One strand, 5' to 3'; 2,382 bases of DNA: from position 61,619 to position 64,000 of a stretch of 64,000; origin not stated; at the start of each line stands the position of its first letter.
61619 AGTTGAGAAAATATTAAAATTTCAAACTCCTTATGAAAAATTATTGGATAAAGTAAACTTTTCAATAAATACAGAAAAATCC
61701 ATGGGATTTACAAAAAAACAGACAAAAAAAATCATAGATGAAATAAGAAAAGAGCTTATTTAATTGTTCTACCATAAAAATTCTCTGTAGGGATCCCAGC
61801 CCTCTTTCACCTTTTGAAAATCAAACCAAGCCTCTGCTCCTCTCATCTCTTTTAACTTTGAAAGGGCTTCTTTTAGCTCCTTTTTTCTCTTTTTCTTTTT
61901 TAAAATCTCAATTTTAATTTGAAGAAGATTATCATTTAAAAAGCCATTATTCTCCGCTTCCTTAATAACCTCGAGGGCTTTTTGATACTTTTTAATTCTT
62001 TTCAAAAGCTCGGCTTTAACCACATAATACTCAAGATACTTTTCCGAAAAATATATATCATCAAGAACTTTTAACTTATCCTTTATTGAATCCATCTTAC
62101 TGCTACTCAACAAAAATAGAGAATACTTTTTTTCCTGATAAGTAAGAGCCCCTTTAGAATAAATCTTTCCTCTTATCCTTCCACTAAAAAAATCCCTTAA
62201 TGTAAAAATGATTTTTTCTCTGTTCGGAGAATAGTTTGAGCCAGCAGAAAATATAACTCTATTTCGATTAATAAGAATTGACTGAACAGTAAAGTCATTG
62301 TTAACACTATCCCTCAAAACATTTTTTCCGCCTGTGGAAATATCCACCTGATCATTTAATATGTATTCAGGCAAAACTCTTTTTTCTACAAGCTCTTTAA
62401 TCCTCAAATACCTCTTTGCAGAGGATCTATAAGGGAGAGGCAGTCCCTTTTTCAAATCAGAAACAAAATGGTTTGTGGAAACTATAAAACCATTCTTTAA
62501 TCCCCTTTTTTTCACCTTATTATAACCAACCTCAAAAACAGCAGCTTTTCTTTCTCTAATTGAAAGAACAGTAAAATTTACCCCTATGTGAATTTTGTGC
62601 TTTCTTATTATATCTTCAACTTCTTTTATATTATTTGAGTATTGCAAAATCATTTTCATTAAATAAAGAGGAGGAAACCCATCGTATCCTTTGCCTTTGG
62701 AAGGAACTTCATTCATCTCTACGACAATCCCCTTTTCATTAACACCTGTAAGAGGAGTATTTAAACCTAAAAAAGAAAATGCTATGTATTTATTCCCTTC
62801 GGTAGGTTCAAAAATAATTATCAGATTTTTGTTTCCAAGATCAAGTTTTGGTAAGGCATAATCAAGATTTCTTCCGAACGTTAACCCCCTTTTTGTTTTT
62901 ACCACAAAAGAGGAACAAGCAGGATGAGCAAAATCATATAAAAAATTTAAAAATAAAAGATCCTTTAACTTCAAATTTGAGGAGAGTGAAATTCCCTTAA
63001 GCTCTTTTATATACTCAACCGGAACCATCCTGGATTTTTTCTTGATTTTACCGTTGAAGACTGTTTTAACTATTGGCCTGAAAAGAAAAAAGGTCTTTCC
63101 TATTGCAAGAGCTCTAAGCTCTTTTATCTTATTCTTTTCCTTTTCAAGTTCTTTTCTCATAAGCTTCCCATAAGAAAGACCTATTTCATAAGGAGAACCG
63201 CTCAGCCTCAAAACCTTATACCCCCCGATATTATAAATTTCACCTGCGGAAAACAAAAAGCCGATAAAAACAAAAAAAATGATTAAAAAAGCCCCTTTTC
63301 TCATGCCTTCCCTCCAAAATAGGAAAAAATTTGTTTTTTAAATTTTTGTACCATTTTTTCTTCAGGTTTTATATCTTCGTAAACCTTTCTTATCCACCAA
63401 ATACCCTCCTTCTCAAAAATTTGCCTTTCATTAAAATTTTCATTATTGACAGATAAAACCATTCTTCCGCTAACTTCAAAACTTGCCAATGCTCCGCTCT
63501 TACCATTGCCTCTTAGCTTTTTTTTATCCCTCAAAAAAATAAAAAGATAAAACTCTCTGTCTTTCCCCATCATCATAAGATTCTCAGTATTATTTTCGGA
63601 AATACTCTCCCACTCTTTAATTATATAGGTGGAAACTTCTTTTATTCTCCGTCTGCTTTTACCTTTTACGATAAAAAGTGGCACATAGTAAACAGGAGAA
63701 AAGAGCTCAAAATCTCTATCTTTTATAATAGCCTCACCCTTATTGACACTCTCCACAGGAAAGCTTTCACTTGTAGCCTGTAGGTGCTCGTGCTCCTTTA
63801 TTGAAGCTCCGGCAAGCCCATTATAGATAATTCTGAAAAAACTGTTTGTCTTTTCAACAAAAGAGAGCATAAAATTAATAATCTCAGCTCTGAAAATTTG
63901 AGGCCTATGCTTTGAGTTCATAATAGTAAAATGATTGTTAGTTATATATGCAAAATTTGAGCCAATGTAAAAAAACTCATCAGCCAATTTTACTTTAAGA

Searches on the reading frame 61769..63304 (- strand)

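Call 8: search_protein_families(library=pfam, proteins=[window:61769-63304:-], max_evalue=0.00001)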
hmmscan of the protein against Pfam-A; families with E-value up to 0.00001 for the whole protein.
window:61769-63304:- (511 aa): 1 family
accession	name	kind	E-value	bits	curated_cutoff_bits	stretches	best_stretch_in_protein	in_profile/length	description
PF03417.21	AAT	-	4.3e-19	69.5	23.2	1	136-343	2-204/225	Acyl-coenzyme A:6-aminopenicillanic acid acyl-transferase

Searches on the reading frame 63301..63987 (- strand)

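Call 8: search_protein_families(library=pfam, proteins=[window:63301-63987:-], max_evalue=0.00001)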
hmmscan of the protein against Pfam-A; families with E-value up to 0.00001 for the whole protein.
window:63301-63987:- (228 aa): 1 family
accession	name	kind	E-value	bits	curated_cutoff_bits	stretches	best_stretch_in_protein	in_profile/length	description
PF16269.10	DUF4922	-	3.1e-08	34.1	23.6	1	14-72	88-145/146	Domain of unknown function (DUF4922)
